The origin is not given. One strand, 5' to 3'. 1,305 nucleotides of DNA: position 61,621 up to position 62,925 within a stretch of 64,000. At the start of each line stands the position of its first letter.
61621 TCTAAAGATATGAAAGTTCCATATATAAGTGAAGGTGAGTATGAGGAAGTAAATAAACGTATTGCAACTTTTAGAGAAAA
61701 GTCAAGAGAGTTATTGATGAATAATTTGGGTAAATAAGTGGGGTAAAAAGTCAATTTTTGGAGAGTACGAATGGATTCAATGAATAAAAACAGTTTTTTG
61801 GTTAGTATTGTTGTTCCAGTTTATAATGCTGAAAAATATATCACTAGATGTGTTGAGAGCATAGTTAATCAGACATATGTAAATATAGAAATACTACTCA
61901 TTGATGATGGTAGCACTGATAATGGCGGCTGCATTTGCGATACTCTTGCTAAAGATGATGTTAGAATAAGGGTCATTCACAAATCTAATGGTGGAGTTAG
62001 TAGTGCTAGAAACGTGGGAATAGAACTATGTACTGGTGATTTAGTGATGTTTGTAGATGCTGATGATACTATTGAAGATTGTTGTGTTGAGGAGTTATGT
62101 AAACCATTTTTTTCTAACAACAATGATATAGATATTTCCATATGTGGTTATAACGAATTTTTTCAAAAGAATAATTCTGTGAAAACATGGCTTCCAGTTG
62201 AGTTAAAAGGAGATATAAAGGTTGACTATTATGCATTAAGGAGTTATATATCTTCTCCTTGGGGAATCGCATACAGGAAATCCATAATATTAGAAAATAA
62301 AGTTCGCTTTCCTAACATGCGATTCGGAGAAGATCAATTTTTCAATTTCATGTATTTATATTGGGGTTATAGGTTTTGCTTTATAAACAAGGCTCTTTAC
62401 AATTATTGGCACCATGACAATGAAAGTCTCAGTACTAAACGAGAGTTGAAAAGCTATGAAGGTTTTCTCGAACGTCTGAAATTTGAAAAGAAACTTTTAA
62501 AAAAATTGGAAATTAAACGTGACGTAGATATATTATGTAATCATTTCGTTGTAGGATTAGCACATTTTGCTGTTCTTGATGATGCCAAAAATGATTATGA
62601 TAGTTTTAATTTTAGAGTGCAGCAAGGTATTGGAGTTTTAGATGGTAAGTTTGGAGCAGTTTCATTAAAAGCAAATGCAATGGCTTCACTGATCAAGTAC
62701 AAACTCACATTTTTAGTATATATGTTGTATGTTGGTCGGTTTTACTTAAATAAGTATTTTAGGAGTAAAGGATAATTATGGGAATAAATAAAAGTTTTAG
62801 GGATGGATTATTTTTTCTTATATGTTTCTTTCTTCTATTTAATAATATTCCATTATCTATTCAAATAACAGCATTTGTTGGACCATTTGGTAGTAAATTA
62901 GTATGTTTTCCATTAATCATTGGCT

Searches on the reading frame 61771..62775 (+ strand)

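Call 6: search_protein_families(library=pfam, proteins=[window:61771-62775:+])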
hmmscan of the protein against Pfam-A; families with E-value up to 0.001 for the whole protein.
window:61771-62775:+ (334 aa): 3 families
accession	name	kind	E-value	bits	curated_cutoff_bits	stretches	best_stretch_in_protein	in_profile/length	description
PF00535.33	Glycos_transf_2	-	7.1e-35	120.9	23.3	1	12-129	1-119/168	Glycosyl transferase family 2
PF13641.12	Glyco_tranf_2_3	-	1.1e-15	58.7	27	1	11-215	3-212/230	Glycosyltransferase like family 2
PF10111.15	Glyco_tranf_2_2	-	4.2e-10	40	27.3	1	12-110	1-103/276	Glycosyltransferase like family 2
